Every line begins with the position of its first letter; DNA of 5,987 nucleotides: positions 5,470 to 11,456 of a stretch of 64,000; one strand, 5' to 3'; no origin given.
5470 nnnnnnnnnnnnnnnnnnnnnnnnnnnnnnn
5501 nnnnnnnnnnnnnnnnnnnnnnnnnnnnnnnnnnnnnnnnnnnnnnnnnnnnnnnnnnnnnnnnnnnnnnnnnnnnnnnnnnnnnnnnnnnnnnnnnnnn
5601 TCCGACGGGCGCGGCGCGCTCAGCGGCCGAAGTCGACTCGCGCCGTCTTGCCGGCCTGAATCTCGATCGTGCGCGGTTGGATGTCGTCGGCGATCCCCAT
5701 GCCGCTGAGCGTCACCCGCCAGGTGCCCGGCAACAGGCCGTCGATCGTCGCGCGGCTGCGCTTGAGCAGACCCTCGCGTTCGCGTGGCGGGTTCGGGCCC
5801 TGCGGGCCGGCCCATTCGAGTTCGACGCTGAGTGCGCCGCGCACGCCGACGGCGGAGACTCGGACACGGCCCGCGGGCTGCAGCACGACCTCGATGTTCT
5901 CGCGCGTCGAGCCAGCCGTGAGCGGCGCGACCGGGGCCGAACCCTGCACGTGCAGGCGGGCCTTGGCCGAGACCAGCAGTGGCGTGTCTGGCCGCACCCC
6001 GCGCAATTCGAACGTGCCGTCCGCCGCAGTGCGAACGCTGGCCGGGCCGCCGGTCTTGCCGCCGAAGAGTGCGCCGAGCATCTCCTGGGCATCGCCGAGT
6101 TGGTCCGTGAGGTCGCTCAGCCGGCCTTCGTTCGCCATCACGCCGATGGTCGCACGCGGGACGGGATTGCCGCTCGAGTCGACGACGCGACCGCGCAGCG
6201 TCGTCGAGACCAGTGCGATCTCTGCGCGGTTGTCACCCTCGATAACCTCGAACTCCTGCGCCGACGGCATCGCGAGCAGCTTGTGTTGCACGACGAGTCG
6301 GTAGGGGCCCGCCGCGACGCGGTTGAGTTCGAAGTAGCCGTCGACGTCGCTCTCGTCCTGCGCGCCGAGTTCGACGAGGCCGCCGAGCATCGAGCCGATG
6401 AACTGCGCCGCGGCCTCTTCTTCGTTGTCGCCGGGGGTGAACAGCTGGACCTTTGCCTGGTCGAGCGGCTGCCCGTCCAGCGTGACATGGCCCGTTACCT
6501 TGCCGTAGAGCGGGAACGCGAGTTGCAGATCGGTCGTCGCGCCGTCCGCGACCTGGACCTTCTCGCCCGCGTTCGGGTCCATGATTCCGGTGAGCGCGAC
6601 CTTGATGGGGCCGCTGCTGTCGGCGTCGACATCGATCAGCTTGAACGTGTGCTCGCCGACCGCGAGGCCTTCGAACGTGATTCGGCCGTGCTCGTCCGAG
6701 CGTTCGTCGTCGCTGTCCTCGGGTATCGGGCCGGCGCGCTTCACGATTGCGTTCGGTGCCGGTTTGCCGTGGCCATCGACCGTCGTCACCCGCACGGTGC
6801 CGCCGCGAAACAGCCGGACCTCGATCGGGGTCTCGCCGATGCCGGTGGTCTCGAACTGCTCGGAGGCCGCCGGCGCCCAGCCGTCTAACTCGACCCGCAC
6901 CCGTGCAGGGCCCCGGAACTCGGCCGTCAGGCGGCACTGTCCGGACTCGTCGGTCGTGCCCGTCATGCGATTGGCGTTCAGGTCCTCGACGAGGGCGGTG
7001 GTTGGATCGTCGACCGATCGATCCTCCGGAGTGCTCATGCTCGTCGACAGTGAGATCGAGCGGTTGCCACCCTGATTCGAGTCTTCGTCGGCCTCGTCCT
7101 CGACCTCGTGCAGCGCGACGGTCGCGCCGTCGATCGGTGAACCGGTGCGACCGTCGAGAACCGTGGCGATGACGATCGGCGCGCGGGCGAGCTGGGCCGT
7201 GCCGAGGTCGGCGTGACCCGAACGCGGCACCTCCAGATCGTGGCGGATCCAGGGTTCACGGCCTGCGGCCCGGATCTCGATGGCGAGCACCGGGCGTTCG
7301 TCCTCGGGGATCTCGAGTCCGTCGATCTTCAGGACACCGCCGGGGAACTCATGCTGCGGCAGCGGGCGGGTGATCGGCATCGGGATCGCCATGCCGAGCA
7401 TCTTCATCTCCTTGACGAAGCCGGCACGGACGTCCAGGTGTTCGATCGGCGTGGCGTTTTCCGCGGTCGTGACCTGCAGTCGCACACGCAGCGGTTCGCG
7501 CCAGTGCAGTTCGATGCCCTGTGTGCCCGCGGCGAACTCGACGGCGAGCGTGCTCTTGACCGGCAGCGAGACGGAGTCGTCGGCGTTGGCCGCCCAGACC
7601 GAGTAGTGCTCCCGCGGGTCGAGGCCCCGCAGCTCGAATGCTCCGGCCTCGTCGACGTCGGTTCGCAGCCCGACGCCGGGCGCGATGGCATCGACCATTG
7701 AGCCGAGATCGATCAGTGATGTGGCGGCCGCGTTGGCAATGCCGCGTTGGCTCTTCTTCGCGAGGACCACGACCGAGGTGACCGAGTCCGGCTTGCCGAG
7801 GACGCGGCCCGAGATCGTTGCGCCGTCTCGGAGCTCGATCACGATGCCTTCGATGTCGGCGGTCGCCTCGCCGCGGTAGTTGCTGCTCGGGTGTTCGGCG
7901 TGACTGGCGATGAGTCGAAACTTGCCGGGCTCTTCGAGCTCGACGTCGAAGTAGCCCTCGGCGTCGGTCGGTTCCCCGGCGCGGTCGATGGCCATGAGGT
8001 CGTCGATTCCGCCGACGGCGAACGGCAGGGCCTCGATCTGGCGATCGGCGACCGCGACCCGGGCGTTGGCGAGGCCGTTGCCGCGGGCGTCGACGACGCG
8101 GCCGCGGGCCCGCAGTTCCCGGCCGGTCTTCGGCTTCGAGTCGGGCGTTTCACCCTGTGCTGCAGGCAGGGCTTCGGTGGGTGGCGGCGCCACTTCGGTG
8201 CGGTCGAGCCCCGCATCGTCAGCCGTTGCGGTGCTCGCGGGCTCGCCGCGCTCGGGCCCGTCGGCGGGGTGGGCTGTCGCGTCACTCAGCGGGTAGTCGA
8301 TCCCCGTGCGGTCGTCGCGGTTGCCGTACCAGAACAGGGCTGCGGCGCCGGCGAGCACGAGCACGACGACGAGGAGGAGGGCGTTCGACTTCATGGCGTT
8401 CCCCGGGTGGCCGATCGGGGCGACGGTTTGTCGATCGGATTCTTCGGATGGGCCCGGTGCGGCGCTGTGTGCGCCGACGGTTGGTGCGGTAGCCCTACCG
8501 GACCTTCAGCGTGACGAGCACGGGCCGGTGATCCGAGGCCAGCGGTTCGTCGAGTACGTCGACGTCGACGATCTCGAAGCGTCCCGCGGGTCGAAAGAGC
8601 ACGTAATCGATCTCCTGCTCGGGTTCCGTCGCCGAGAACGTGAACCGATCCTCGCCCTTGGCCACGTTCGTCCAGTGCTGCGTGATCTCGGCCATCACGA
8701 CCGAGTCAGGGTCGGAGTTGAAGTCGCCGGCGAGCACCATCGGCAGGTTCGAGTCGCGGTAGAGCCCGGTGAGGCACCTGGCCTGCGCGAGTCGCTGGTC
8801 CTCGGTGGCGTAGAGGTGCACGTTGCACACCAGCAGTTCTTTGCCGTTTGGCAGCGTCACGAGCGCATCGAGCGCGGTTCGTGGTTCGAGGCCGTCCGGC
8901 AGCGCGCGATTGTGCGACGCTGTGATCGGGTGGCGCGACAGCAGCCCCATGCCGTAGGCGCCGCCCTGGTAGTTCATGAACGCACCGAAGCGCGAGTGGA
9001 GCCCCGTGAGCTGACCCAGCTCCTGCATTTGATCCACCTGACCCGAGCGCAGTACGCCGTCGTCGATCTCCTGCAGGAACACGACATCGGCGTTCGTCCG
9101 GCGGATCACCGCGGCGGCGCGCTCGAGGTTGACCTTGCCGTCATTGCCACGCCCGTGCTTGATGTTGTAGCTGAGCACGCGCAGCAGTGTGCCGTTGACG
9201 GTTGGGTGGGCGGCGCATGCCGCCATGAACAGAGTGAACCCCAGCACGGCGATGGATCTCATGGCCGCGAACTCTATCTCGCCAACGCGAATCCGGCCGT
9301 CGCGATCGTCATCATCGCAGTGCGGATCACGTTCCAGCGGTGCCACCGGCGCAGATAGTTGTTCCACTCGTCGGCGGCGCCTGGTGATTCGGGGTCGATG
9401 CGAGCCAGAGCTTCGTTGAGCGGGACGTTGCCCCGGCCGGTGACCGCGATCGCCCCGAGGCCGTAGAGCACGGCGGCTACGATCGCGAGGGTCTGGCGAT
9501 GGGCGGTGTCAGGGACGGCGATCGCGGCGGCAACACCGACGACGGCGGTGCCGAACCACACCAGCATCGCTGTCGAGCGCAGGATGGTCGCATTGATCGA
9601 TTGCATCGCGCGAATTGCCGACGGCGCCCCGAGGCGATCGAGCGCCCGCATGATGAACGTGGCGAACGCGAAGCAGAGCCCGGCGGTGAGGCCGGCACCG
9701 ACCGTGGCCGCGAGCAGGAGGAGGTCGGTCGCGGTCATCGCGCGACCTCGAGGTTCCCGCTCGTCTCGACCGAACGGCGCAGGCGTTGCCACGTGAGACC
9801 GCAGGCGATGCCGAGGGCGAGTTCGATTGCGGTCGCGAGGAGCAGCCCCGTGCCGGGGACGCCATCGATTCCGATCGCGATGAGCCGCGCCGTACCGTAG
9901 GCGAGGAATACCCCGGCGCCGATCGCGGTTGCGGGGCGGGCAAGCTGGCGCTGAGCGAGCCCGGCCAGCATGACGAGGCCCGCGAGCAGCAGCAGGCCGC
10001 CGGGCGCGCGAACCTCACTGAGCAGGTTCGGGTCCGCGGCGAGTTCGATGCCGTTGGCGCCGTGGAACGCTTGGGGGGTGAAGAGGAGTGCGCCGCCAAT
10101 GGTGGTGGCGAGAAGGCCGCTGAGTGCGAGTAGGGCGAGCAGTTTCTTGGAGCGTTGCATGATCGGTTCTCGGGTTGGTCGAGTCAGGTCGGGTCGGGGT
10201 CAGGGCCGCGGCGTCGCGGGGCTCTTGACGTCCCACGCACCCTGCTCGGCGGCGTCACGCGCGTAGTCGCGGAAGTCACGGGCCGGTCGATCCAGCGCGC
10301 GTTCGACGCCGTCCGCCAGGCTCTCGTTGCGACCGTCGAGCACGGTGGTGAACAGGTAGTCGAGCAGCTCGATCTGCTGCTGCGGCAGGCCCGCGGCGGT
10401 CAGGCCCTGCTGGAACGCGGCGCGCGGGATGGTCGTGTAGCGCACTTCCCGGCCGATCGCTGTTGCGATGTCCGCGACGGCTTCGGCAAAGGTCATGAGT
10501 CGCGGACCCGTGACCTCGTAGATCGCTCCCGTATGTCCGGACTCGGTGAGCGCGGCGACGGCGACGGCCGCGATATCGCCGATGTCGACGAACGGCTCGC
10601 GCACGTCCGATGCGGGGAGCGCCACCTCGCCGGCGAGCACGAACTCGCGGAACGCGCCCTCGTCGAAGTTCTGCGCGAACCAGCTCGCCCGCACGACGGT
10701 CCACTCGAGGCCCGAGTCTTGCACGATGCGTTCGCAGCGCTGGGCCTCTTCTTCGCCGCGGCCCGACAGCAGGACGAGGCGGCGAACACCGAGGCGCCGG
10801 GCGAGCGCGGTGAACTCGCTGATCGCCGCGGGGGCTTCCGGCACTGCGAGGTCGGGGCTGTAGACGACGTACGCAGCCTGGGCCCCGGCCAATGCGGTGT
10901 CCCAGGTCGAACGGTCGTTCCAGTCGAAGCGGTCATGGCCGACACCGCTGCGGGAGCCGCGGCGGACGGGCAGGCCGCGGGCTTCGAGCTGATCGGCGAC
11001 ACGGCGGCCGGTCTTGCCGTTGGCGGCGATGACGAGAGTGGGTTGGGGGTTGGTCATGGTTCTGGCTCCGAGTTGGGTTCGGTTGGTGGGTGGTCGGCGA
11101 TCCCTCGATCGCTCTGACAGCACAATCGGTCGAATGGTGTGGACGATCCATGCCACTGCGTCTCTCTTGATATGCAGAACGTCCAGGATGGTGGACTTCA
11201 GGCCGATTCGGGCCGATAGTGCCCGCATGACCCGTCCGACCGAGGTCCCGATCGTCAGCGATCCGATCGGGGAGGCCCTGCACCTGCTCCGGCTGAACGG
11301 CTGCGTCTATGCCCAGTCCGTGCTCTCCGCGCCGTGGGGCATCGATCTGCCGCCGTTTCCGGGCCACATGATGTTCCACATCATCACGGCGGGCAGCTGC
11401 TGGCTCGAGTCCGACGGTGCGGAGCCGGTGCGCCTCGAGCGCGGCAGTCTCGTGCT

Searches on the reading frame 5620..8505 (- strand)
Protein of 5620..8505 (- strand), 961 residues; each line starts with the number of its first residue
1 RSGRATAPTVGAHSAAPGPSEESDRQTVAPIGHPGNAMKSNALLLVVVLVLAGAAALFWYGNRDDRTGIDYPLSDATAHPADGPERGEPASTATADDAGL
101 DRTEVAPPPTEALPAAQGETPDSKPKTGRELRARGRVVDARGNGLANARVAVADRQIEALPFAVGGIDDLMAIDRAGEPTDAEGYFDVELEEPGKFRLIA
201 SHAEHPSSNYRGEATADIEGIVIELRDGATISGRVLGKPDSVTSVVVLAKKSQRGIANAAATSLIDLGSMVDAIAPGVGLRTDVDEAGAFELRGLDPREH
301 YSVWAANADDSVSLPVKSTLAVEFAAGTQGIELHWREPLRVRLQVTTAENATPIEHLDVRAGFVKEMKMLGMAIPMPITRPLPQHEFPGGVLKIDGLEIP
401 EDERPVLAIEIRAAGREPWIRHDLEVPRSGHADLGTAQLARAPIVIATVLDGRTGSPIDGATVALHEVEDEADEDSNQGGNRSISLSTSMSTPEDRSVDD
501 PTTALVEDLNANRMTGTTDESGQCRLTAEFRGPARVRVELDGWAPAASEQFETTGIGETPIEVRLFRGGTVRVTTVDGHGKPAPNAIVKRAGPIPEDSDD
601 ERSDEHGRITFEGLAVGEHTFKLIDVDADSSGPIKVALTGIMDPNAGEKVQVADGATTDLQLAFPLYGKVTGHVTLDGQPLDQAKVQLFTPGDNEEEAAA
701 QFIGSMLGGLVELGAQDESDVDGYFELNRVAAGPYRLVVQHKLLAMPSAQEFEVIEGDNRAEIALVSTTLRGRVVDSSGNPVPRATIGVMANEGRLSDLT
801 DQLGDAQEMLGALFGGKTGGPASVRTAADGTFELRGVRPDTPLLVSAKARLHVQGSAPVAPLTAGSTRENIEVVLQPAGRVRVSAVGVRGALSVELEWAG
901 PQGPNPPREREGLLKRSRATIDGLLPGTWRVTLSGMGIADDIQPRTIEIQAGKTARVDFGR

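Call 25: search_protein_families(library=pfam, proteins=[window:5620-8505:-], max_evalue=0.001)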
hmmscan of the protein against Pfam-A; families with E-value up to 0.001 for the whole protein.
window:5620-8505:- (961 aa): 7 families
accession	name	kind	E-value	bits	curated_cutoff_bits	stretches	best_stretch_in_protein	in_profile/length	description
PF13620.12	CarboxypepD_reg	-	2.7e-34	117.8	32.3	2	134-211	3-65/82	Carboxypeptidase regulatory-like domain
PF13715.12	CarbopepD_reg_2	-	1.9e-11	44.2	32.2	0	718-741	29-52/88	CarboxypepD_reg-like domain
PF10670.15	DUF4198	-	1.6e-07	32.1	34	0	669-742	148-208/209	Domain of unknown function (DUF4198)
PF02369.22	Big_1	-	1.4e-06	28.8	34.9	0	768-807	19-63/93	Bacterial Ig-like domain (group 1)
PF14686.12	fn3_3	-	1.9e-05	24.8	24.4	0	918-956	36-74/75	Polysaccharide lyase family 4, domain II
PF23193.1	NOMO_3rd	-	2.3e-05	24.9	27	0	670-748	3-91/120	NOMO third transthyretin-like domain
PF00775.27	Dioxygenase_C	-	4e-05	23.6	27.3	0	766-802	28-66/182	Dioxygenase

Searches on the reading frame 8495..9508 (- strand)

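Call 25: search_protein_families(library=pfam, proteins=[window:8495-9508:-], max_evalue=0.001)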
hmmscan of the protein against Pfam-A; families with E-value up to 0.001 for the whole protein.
window:8495-9508:- (337 aa): 2 families
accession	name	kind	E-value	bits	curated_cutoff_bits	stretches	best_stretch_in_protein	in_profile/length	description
PF03372.29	Exo_endo_phos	-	6.8e-22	78.7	24.5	1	112-327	1-225/225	Endonuclease/Exonuclease/phosphatase family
PF23226.1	Exo_endo_phos_PGAP2IP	-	1.1e-08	35.1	27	1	114-270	9-165/239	PGAP2IP, C-terminal nuclease-like domain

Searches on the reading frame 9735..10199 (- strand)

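Call 25: search_protein_families(library=pfam, proteins=[window:9735-10199:-], max_evalue=0.001)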
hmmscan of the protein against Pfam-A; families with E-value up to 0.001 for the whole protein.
window:9735-10199:- (154 aa): 1 family
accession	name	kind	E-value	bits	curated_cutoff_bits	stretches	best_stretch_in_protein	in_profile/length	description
PF14248.12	DUF4345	-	7.8e-19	68.3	26.5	1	22-134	4-116/119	Domain of unknown function (DUF4345)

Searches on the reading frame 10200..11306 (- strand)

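Call 25: search_protein_families(library=pfam, proteins=[window:10200-11306:-], max_evalue=0.001)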
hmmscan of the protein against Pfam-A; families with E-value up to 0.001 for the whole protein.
window:10200-11306:- (368 aa): 2 families
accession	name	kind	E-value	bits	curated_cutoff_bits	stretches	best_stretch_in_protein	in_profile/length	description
PF13460.12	NAD_binding_10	-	1.9e-09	38.1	27.2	1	95-255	2-183/184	NAD(P)H-binding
PF05368.20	NmrA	-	1.6e-07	31.7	27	1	191-321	130-266/298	NmrA-like family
